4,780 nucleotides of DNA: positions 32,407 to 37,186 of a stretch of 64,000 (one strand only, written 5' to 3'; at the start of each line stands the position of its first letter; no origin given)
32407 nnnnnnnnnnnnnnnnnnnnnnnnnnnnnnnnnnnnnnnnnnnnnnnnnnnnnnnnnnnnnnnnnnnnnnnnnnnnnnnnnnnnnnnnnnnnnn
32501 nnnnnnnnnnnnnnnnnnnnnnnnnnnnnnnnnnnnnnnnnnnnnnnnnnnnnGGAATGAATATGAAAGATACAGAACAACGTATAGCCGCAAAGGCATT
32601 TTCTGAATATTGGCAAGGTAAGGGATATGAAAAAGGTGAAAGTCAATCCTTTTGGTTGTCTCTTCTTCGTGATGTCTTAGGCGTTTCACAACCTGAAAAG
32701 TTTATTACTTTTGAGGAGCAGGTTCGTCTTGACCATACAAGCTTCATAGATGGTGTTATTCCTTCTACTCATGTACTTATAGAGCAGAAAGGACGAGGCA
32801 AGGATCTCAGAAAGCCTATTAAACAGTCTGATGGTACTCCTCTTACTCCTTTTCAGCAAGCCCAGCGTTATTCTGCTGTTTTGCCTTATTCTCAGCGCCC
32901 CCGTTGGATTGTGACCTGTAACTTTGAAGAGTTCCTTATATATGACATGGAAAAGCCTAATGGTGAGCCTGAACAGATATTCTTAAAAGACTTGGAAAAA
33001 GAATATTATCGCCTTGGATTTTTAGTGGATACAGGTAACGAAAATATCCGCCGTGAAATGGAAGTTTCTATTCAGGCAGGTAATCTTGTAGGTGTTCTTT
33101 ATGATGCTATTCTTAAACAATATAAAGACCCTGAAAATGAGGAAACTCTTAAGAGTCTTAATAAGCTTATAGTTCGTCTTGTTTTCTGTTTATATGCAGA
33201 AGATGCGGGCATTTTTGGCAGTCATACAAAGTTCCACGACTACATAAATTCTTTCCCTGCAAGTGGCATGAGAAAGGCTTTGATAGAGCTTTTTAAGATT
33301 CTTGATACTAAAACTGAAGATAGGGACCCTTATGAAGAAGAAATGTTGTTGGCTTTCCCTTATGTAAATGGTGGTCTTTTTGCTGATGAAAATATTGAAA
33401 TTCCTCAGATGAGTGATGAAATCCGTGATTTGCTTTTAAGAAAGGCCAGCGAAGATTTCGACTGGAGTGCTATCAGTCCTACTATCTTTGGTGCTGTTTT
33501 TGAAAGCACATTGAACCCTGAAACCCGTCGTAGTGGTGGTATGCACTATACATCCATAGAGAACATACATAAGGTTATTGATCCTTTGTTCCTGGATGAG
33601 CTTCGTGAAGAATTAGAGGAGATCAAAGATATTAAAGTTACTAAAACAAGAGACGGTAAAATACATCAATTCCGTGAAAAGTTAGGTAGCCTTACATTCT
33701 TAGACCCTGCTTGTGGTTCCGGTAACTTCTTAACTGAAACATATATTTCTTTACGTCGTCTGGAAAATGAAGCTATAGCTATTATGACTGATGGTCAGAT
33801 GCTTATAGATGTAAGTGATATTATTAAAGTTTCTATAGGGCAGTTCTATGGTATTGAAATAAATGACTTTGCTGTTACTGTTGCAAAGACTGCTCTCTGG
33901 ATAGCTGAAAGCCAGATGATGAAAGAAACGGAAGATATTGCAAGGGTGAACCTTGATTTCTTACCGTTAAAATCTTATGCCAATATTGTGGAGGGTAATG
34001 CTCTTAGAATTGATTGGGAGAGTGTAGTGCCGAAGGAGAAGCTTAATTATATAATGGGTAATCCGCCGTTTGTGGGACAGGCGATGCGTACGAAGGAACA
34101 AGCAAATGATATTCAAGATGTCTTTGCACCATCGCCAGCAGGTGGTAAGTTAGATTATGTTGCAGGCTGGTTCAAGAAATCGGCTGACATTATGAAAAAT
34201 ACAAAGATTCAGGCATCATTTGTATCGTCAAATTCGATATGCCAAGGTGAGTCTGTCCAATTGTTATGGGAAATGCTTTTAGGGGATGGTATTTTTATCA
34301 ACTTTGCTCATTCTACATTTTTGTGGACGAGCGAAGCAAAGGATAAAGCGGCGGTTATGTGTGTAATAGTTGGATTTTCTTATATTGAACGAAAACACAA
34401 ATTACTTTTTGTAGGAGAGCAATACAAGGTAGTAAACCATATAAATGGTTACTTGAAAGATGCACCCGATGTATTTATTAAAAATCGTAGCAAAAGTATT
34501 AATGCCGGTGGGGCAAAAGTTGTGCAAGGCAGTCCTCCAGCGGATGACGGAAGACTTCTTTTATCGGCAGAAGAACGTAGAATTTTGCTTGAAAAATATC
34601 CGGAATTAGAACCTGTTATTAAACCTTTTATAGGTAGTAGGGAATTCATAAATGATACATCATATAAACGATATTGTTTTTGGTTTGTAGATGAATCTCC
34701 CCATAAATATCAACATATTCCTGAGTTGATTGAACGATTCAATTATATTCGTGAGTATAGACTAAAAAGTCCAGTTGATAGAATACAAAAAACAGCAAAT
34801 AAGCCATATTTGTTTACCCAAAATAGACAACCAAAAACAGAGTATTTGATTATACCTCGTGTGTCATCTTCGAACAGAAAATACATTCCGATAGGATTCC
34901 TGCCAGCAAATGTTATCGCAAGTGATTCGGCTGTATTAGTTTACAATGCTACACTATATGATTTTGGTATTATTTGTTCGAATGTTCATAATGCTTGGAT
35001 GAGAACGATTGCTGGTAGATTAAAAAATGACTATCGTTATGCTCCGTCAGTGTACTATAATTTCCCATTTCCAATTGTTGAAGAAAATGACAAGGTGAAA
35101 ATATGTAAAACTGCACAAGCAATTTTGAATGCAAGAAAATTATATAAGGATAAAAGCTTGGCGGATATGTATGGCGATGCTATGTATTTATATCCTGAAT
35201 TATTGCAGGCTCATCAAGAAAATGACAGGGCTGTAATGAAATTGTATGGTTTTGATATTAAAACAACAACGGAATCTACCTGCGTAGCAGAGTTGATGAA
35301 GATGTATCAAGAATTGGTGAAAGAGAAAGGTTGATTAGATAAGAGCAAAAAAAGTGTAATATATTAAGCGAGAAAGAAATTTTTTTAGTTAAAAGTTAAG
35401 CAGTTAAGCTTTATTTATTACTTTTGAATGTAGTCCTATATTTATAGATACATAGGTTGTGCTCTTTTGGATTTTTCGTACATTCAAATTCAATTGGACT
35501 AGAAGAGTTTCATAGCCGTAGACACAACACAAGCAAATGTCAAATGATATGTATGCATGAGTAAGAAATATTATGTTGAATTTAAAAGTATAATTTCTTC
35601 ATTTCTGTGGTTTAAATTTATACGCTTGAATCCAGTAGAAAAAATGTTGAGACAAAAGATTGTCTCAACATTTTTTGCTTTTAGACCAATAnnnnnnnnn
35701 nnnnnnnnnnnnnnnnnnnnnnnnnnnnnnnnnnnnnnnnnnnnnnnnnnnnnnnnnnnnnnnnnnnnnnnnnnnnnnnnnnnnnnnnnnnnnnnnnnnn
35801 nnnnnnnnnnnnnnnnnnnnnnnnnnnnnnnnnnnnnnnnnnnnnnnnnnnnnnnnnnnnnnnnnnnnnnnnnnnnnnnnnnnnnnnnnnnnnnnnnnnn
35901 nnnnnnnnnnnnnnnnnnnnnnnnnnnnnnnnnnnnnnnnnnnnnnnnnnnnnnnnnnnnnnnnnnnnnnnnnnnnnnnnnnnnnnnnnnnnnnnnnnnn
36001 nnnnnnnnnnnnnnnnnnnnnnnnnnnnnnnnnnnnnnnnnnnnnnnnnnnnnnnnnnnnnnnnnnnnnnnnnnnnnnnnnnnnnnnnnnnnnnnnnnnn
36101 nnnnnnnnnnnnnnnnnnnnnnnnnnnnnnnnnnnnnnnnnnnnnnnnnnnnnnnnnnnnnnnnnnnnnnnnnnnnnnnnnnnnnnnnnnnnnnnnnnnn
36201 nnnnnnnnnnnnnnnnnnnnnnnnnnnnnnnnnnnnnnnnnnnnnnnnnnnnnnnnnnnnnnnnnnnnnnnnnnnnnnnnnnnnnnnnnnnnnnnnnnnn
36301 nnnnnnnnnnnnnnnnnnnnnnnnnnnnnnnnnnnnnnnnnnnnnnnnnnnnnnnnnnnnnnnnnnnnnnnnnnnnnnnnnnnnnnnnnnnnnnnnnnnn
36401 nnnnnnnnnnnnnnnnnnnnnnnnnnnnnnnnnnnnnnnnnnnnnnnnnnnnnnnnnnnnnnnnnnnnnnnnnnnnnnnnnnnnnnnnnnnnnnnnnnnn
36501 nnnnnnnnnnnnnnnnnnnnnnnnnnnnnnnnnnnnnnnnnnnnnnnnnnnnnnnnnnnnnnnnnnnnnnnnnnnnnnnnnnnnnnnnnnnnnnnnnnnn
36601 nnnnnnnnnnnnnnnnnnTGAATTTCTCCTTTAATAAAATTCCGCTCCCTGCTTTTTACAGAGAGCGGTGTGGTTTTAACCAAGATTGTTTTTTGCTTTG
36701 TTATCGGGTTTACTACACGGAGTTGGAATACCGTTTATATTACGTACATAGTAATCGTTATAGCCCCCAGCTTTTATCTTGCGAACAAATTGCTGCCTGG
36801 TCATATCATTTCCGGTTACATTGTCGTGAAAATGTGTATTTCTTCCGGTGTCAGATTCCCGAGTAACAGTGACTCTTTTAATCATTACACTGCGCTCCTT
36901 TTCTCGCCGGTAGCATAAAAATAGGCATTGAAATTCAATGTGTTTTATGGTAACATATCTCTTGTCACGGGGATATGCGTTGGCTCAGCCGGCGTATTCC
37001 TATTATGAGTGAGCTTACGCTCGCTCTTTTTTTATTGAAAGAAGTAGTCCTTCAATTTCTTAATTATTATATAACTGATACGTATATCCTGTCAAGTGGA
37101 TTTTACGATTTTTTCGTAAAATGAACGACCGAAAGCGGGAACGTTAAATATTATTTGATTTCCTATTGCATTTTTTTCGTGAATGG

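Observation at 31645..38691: Defence-type island inserted next to tRNA-Ser: class II Fic + MmeI-family type IIL RM enzyme + AT-rich orphan gene + DUF3892 + stand-alone AAA_15/21 ATPase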

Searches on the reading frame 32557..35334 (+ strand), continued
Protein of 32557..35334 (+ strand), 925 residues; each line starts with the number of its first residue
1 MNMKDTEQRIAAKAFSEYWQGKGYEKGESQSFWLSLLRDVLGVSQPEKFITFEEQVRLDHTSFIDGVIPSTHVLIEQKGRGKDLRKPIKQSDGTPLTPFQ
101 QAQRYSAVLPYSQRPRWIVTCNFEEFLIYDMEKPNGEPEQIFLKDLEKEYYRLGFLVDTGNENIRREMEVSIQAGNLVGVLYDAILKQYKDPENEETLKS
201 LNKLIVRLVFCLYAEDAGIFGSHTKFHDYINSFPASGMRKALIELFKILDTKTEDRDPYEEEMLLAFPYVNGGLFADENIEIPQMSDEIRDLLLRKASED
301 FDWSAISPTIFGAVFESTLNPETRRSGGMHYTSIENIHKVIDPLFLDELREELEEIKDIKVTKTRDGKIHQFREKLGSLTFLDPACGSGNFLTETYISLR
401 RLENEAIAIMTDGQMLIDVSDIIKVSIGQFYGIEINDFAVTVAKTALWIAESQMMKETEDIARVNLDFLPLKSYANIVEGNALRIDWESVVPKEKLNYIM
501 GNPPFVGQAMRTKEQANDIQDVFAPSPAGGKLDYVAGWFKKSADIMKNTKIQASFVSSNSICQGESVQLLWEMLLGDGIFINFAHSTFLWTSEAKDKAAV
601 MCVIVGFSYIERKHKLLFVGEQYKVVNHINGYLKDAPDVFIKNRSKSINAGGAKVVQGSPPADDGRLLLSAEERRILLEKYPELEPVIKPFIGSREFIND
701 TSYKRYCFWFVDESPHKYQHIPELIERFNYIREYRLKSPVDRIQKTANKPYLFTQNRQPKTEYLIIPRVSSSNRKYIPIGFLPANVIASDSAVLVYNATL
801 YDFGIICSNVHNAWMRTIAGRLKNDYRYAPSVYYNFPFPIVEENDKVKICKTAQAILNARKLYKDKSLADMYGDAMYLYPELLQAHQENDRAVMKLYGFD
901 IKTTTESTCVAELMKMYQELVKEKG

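Call 106: search_protein_families(library=padloc, proteins=[L192:6749-7747:+, L192:7763-8929:+, L189:3025-3993:+, L189:4009-5085:+], max_evalue=0.0001)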
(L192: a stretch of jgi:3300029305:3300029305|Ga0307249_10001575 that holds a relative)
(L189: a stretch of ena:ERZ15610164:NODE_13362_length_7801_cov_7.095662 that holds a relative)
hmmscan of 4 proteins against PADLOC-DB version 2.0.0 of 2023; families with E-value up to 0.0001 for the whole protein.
L192:6749-7747:+ (332 aa): 0 families

L192:7763-8929:+ (388 aa): 0 families

L189:3025-3993:+ (322 aa): 4 families
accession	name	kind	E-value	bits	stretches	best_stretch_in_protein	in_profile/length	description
PDLC04990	PDC-S31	-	1.2e-33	115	2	156-316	120-254/259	-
PDLC04992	PDC-S31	-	1.6e-25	88.2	1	100-309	2-207/220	-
PDLC04994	PDC-S31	-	8.2e-21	72.6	3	148-210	124-183/273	-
PDLC04991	PDC-S31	-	1.5e-20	71.7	1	75-308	3-192/208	-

L189:4009-5085:+ (358 aa): 14 families
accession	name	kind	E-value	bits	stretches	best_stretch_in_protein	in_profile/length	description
PDLC04938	PDC-S15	-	6.6e-35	118.9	2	5-128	41-169/276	-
PDLC04936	PDC-S15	-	4.8e-33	112.8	2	2-144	16-157/300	-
PDLC04933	PDC-S15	-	2.1e-29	100.9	2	1-120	1-122/286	-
PDLC04937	PDC-S15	-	1.9e-21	74.9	2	7-113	15-130/254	-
PDLC04927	PDC-S15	-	1.4e-18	65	2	3-115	9-123/422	-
PDLC04926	PDC-S15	-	1.8e-17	61.3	1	77-130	87-140/300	-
PDLC04930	PDC-S15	-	2.5e-15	54.4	1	75-113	79-117/380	-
PDLC04929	PDC-S15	-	8.1e-15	53.5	1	74-132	88-152/308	-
PDLC04931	PDC-S15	-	5.8e-14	50.5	2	266-347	188-271/282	-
PDLC04939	PDC-S15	-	5.9e-12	43.2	2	81-111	82-112/487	-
PDLC04932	PDC-S15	-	3.8e-09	34.3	1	61-112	94-143/324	-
PDLC04934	PDC-S15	-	3.2e-07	27.7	1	74-112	114-152/416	-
PDLC04940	PDC-S15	-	1.8e-05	22.5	1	61-108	109-153/280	-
PDLC04935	PDC-S15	-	9.6e-05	19.4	0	78-109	193-224/535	-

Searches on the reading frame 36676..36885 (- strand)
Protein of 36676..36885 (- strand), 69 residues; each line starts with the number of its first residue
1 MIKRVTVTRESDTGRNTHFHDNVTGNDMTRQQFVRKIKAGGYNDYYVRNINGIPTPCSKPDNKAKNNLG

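Call 4: search_protein_families(library=pfam, proteins=[window:36676-36885:-], max_evalue=0.01)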
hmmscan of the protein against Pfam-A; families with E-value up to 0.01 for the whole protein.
window:36676-36885:- (69 aa): 1 family
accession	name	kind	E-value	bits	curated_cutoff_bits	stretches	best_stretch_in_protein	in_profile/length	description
PF13031.12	DUF3892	-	0.0018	19.2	22.3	1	10-69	8-68/71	Protein of unknown function (DUF3892)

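Call 5: search_protein_families(library=padloc, proteins=[window:36676-36885:-], max_evalue=0.01)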
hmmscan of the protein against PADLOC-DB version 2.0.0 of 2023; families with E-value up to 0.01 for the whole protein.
window:36676-36885:- (69 aa): 0 families

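Call 6: search_protein_families(library=ncbifam, proteins=[window:36676-36885:-], max_evalue=0.01)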
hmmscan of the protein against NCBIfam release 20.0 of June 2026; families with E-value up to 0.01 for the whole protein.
window:36676-36885:- (69 aa): 0 families

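Call 76: search_protein_families(library=phrogs, proteins=[window:36676-36885:-], max_evalue=0.01)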
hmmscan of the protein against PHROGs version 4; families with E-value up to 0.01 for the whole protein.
window:36676-36885:- (69 aa): 1 family
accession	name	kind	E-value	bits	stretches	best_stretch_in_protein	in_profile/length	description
phrog_11939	-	unknown function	4.1e-30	104.7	1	1-69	4-72/72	-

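Call 84: search_solved_structures(query=A7, max_evalue=1)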
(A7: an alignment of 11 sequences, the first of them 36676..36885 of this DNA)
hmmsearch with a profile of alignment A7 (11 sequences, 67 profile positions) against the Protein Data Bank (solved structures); distinct sequences matched with E-value up to 1: 2.
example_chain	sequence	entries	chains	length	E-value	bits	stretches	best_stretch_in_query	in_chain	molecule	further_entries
7yui_A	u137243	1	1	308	0.33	14.4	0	15-29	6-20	Polyubiquitin-C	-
5b83_A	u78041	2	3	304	0.7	13.3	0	15-29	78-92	tetra ubiquitin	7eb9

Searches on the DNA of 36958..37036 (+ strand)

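Call 69: build_rna_model(alignment_id=A5)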
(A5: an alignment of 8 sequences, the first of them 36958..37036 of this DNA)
Model R1 built from alignment A5 (8 sequences, 83 columns); structure: RNAalifold consensus.
model positions 79; base pairs 20; branch points 1; effective number of sequences 2.51; information 0.717 bits per position. Calibrated on 0.2 Mb of random sequence (short: E-values are rough).
structure used (alignment columns):
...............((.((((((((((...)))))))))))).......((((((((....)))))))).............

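Call 70: search_with_rna_model(model_id=R1, sources=[window, L096, L097, L098, L099, L100, L101, L102, L103, L104, L105, L106, L107, L108, L109, L110, L111, L112, L113, L114, L115, L116, L117, L118, L119, L120, L121, L122, L123, L124, L125, L126, L127, L128, L129, L130, L131, L132, L133, L134, L135, L136, L137, L138, L139, L140, L141, L142, L143, L144, L145, L146, L147, L148, L149, L150, L151, L152, L153, L154, L155, L156, L157, L158, L159, L160, L161, L162, L163, L164, L165, L166, L167, L168, L169, L170, L171, L172, L173, L174, L175], max_evalue=1)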
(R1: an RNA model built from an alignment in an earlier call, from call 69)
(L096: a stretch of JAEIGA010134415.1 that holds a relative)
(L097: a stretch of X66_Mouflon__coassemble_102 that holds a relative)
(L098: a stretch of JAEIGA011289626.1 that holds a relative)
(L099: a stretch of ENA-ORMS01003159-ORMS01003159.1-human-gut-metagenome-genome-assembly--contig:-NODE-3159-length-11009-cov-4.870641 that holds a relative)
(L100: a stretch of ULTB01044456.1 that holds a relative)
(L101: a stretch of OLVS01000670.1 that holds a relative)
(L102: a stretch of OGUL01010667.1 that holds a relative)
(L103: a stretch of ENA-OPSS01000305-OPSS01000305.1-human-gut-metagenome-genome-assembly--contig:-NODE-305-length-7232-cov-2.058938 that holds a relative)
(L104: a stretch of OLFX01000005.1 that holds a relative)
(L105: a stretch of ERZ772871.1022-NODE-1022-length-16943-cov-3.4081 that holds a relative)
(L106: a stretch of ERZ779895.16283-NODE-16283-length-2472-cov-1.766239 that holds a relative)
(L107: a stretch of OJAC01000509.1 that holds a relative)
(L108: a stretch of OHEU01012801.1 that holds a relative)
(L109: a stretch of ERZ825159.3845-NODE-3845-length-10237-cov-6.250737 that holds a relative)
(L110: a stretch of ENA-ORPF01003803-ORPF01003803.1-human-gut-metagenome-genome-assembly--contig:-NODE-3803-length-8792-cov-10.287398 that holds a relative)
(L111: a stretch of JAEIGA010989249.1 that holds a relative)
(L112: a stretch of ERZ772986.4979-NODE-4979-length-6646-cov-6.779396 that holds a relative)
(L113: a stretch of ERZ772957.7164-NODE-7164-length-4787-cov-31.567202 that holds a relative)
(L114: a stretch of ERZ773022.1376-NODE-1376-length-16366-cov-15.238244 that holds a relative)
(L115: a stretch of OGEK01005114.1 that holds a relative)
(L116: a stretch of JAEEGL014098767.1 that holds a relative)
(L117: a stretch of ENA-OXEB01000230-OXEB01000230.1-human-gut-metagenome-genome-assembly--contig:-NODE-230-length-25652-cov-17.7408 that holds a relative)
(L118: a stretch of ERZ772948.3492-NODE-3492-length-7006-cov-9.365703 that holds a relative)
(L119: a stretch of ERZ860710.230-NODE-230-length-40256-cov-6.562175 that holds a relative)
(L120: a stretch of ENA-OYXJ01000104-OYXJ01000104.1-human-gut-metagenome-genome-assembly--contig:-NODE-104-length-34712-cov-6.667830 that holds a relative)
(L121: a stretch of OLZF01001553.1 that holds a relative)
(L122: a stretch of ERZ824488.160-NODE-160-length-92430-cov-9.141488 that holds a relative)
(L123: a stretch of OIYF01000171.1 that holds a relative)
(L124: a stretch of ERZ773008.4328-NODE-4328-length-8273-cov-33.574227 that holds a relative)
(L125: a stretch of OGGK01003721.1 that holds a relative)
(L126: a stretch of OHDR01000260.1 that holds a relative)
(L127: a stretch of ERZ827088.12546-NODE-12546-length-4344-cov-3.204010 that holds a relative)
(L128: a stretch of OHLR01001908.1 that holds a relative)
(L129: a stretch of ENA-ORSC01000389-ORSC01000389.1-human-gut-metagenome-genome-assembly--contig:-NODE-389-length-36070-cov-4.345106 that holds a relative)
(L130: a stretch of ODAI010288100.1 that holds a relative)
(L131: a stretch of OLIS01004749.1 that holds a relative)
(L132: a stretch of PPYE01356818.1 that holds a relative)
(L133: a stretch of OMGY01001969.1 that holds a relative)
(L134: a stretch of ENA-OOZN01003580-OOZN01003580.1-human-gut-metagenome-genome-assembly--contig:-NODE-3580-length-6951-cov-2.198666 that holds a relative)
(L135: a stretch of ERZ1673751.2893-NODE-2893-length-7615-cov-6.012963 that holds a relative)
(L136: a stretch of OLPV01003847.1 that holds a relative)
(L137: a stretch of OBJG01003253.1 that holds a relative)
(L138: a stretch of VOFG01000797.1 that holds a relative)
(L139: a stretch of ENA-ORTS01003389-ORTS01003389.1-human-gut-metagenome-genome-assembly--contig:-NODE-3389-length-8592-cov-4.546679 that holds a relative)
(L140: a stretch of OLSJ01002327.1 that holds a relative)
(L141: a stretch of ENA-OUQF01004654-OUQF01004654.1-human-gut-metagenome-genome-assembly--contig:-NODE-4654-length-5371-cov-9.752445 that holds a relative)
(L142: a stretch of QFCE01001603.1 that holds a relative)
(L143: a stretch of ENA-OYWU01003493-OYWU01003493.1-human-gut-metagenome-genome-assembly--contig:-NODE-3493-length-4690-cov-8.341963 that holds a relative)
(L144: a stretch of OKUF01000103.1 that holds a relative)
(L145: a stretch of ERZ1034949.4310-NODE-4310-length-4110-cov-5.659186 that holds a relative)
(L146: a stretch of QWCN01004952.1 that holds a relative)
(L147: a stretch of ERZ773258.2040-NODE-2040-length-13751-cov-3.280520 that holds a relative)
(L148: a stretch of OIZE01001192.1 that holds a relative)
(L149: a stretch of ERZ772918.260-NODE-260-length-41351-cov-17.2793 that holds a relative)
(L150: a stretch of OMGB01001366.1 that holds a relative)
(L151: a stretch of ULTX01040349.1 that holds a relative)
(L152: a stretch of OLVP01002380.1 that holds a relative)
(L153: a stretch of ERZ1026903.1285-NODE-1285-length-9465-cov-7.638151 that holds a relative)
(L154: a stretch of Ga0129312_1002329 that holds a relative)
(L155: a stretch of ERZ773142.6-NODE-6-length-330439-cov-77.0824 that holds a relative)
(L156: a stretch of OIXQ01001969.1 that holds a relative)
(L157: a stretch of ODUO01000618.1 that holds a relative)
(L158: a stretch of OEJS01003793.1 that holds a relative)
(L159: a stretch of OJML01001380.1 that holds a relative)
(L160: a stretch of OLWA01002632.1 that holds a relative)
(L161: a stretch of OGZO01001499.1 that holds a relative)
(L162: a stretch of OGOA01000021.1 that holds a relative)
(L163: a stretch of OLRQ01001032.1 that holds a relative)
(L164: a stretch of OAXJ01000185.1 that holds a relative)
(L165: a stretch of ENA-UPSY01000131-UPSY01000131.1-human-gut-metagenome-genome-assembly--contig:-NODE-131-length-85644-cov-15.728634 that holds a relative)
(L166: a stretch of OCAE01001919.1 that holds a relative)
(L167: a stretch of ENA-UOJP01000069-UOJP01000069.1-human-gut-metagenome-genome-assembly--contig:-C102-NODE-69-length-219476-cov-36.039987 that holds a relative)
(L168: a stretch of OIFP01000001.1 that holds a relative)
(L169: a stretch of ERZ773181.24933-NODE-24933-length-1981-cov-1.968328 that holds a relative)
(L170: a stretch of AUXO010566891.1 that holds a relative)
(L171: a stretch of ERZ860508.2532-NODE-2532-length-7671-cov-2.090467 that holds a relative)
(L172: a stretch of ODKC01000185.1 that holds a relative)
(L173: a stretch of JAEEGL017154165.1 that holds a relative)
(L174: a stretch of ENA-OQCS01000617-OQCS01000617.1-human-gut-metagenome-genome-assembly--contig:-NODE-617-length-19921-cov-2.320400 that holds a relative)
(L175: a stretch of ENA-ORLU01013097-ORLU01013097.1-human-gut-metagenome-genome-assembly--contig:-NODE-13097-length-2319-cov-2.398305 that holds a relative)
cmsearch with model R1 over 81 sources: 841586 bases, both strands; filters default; matches with E-value up to 1: 18.
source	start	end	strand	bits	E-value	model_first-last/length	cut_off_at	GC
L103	3824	3902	-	94.8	4.3e-22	1-79/79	no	0.44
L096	1649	1727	-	93.4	1e-21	1-79/79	no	0.46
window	36958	37036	+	92.7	1.6e-21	1-79/79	no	0.47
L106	379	456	-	91.5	3.5e-21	1-79/79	no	0.41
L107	7593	7670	-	91.5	3.5e-21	1-79/79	no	0.41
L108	348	425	-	91.5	3.5e-21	1-79/79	no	0.41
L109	1786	1863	-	91.5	3.5e-21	1-79/79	no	0.41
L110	7593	7670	-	91.5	3.5e-21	1-79/79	no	0.41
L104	2004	2081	-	91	4.5e-21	1-79/79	no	0.42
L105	5424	5501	-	90.6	5.9e-21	1-79/79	no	0.42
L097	1715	1793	-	81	2.3e-18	1-79/79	no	0.41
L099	7562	7640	-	75.7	6.3e-17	1-79/79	no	0.39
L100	7562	7640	-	75.7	6.3e-17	1-79/79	no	0.39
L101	2398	2476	-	75.7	6.3e-17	1-79/79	no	0.39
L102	1621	1695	-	73.3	2.9e-16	1-79/79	no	0.49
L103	3847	3926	+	19.7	0.093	1-79/79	no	0.4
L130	5552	5608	+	17.4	0.4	1-79/79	no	0.35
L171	4622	4689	+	17.2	0.43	1-79/79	no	0.37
